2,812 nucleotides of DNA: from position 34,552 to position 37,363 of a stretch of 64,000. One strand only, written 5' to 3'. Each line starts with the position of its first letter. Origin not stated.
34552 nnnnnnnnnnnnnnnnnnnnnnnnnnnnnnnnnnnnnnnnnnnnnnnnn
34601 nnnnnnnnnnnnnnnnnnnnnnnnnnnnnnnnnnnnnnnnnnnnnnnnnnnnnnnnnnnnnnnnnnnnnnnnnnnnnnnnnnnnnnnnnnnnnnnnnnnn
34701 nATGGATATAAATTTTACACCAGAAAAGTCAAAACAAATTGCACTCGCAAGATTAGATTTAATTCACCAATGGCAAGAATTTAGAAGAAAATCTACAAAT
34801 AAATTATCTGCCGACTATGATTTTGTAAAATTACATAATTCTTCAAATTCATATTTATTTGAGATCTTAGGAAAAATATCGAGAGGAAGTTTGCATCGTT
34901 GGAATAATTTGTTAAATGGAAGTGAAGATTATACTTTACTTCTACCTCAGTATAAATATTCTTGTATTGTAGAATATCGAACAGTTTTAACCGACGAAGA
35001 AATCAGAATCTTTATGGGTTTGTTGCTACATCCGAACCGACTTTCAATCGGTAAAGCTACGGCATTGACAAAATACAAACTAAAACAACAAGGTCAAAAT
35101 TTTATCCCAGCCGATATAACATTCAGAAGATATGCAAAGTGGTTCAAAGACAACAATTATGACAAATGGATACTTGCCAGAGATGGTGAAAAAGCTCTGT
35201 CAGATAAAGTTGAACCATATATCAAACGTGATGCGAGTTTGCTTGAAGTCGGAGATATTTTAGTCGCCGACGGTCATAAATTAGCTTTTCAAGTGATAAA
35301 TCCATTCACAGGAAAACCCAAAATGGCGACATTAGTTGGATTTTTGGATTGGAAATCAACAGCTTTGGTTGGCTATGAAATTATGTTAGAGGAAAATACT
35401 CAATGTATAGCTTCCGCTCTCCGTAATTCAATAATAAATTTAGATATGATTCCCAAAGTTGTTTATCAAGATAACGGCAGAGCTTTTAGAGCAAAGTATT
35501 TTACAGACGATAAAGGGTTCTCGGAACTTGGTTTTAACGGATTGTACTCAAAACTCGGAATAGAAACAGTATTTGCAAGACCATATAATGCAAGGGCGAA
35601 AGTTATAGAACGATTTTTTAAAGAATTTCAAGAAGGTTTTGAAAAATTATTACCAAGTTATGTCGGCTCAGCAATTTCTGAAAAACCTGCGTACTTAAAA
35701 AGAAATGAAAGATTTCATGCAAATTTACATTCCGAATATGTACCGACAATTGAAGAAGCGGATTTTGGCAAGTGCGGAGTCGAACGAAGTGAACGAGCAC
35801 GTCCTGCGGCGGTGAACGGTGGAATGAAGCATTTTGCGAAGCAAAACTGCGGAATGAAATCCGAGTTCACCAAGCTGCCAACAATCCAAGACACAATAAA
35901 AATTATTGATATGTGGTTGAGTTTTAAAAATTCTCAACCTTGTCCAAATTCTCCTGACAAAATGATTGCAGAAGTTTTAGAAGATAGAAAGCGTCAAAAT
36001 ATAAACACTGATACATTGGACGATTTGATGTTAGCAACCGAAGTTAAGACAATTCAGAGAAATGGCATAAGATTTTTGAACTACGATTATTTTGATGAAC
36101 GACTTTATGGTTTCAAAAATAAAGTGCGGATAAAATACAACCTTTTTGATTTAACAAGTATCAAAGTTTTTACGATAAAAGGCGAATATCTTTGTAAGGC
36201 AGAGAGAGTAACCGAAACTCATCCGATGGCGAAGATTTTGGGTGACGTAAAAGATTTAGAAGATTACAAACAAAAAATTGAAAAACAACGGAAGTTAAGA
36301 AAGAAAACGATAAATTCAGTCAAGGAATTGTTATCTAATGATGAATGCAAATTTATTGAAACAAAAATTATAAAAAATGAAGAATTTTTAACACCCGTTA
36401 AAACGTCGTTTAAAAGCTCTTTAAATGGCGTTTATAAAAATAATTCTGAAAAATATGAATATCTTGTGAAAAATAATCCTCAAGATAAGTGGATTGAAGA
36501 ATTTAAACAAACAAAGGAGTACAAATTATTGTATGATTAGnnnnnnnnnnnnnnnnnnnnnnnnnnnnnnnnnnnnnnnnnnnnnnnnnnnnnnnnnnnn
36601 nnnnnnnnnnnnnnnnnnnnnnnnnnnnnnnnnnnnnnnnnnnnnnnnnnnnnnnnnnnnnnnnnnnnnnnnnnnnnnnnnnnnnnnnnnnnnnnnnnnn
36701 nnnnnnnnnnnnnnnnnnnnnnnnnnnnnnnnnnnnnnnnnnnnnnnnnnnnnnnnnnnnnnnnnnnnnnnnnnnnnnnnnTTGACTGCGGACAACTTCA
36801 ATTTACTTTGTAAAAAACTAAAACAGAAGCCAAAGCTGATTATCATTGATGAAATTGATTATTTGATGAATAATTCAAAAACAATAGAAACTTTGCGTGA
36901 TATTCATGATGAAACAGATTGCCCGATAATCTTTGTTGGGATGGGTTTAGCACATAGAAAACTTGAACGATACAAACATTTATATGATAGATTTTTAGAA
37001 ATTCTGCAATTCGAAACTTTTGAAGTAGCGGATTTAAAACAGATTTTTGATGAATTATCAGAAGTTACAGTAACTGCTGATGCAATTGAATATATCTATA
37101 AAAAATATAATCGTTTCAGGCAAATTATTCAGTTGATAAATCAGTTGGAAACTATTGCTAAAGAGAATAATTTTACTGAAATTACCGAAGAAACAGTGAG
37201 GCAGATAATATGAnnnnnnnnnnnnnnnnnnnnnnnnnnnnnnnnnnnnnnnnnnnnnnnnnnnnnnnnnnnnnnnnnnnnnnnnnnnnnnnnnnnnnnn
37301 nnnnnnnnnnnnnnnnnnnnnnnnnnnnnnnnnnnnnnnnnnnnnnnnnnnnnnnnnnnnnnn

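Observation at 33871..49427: tRNA-Gln-adjacent 15.5 kb island: Mu/Tn7-type transposition module carrying stacked defence cargo, with no CRISPR-Cas and no phage genes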

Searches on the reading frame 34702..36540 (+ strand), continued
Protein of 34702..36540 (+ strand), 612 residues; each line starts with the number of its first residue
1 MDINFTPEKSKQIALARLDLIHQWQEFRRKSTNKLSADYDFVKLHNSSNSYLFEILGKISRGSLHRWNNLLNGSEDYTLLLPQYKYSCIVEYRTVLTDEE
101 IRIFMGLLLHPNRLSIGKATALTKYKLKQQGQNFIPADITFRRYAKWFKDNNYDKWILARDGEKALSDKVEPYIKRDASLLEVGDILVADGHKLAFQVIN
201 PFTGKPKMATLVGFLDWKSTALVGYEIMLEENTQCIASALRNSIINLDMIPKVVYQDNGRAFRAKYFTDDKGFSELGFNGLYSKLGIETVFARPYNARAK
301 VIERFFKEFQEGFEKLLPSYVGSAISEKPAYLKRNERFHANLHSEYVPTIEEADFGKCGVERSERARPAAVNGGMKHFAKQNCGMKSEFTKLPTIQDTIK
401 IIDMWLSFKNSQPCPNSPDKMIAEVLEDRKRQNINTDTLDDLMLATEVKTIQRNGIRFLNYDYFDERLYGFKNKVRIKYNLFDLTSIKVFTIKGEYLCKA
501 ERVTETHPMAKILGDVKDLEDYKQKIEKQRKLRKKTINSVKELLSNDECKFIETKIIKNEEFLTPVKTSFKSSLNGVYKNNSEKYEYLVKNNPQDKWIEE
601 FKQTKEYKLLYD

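Call 79: get_annotated_region(hit=H5, flank=5000)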
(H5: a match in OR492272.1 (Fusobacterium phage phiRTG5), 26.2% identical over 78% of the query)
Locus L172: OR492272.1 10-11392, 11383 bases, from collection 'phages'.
description: Fusobacterium phage phiRTG5, complete genome.
organism: Fusobacterium phage phiRTG5 (NCBI taxid 3079571)
taxonomy: Viruses
host: Fusobacterium necrophorum subsp. funduliforme RTG5; source: -; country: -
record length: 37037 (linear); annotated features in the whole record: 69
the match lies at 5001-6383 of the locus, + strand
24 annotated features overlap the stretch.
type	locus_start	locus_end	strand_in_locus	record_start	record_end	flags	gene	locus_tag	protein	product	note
CDS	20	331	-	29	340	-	-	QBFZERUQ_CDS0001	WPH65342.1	hypothetical protein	unknown function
CDS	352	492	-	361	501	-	-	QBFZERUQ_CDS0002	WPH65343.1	hypothetical protein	unknown function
CDS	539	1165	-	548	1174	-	-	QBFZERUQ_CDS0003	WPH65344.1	transcriptional repressor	transcription regulation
CDS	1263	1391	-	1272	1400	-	-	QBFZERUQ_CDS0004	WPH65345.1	hypothetical protein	unknown function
CDS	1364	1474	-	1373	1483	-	-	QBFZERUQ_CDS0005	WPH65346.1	hypothetical protein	unknown function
CDS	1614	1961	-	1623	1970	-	-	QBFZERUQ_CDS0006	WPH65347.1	hypothetical protein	unknown function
CDS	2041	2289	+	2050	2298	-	-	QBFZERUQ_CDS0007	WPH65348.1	hypothetical protein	unknown function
CDS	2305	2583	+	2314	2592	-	-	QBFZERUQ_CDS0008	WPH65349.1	hypothetical protein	unknown function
CDS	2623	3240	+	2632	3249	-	-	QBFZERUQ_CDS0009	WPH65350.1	hypothetical protein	unknown function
CDS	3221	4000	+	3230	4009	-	-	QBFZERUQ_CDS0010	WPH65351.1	integrase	similar to GenBank seq WP_062625052.1: phage integrase N-terminal SAM-like domain-containing protein [Fusobacterium ...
CDS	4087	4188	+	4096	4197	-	-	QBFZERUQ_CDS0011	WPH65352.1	hypothetical protein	unknown function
CDS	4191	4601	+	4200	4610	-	-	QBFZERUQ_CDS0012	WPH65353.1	hypothetical protein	unknown function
CDS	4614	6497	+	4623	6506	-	-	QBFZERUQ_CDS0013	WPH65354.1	transposase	similar to WP_285058041.1: Mu transposase C-terminal domain containing protein [Fusobacterium necrophorum]; integration ...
CDS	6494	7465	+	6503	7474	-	-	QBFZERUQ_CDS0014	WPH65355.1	DNA transposition protein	integration and excision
CDS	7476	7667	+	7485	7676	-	-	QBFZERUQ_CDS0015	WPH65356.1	hypothetical protein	unknown function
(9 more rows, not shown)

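Call 82: search_protein_families(library=pfam, proteins=[L172:3221-4000:+, L172:2623-3240:+, L172:4191-4601:+, L172:6494-7465:+, L172:4614-6497:+], max_evalue=0.01)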
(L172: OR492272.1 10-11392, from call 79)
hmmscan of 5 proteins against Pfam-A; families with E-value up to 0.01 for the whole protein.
L172:3221-4000:+ (259 aa): 3 families
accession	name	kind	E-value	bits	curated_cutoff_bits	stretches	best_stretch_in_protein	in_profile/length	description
PF13495.12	Phage_int_SAM_4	-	2e-12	47.7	27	1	12-87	6-84/85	Phage integrase, N-terminal SAM-like domain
PF02899.23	Phage_int_SAM_1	-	0.0037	17.9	22.3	0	18-79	12-77/83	Phage integrase, N-terminal SAM-like domain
PF00589.27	Phage_integrase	-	0.0046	17.2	27.1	0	115-248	18-165/172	Phage integrase family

L172:2623-3240:+ (205 aa): 1 family
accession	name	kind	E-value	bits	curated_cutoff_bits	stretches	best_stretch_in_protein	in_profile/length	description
PF02498.22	Bro-N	-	0.00015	22.7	25.6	1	15-106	2-92/96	BRO family, N-terminal domain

L172:4191-4601:+ (136 aa): 0 families

L172:6494-7465:+ (323 aa): 13 families
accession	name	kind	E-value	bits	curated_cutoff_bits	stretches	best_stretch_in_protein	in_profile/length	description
PF13401.12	AAA_22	-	6.2e-19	69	27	1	102-217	4-129/130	AAA domain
PF13604.12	AAA_30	-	8.5e-06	26.1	27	1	94-213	8-127/191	AAA domain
PF05621.17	TniB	-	1.5e-05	24.9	22.4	1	105-219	37-170/189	Bacterial TniB protein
PF01381.28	HTH_3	-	4.3e-05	23.9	23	1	13-44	4-34/55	Helix-turn-helix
PF13479.12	AAA_24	-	0.00013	22.3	27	1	106-195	5-84/195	AAA domain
PF13173.12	AAA_14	-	0.00018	22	27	1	104-215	3-102/129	AAA domain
PF13245.12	AAA_19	-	0.0022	18.6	25.1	0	98-207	6-123/134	AAA domain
PF12844.13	HTH_19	-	0.0031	17.8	30.2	1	15-52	9-45/64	Helix-turn-helix domain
PF13191.12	AAA_16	-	0.004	18.1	32.6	0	104-151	25-75/167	AAA ATPase domain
PF13384.12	HTH_23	-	0.004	17.4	24.6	0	12-40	13-39/50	Homeodomain-like domain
PF13443.12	HTH_26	-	0.0051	17.5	22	0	9-45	1-37/63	Cro/C1-type HTH DNA-binding domain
PF07728.20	AAA_5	-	0.0084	16.6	22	0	108-201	4-92/139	AAA domain (dynein-related subfamily)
PF13560.12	HTH_31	-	0.0098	16.6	27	0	9-43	5-39/64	Helix-turn-helix domain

L172:4614-6497:+ (627 aa): 4 families
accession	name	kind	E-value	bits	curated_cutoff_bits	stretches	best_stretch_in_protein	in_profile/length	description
PF09299.17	Mu-transpos_C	-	5.2e-17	62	21.7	1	481-540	1-60/61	Mu transposase, C-terminal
PF02914.21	DDE_2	-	1.2e-07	32.1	23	1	281-382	28-140/221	Bacteriophage Mu transposase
PF00665.32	rve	-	9.1e-07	29.5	32.6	1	251-359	3-92/102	Integrase core domain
PF12728.13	HTH_17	-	0.0031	18.2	27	0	4-27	1-24/51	Helix-turn-helix domain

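Call 92: find_related_loci(query=A3, collection=viral_contigs, flank=10000)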
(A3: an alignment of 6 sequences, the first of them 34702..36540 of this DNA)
Query A3 (612 aa) in viral_contigs; peptide patterns used: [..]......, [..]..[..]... (x = any residue, [..] = any of these).
98 stretches matched a pattern; 2 encode a relative of the query (tblastn E <= 1e-3); 2 distinct loci.
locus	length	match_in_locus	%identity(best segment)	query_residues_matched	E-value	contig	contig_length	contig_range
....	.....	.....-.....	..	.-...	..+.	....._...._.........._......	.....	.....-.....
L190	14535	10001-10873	25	40-329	5e-18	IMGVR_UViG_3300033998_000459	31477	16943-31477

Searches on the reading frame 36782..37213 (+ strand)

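Call 4: search_protein_families(library=pfam, proteins=[window:36782-37213:+], max_evalue=0.01)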
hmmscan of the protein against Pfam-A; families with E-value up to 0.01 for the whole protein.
window:36782-37213:+ (143 aa): 5 families
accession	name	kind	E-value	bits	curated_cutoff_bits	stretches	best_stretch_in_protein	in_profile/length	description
PF13401.12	AAA_22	-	2.7e-07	31.4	27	1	10-55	76-124/130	AAA domain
PF05621.17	TniB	-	1.7e-06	28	22.4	1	15-73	118-181/189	Bacterial TniB protein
PF13173.12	AAA_14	-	0.00013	22.4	27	0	8-53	53-97/129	AAA domain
PF00004.35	AAA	-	0.00028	21.8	21.2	1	4-78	44-130/131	ATPase family associated with various cellular activities (AAA)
PF05763.18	DUF835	-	0.00042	20.5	33.1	0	85-131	68-113/136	Protein of unknown function (DUF835)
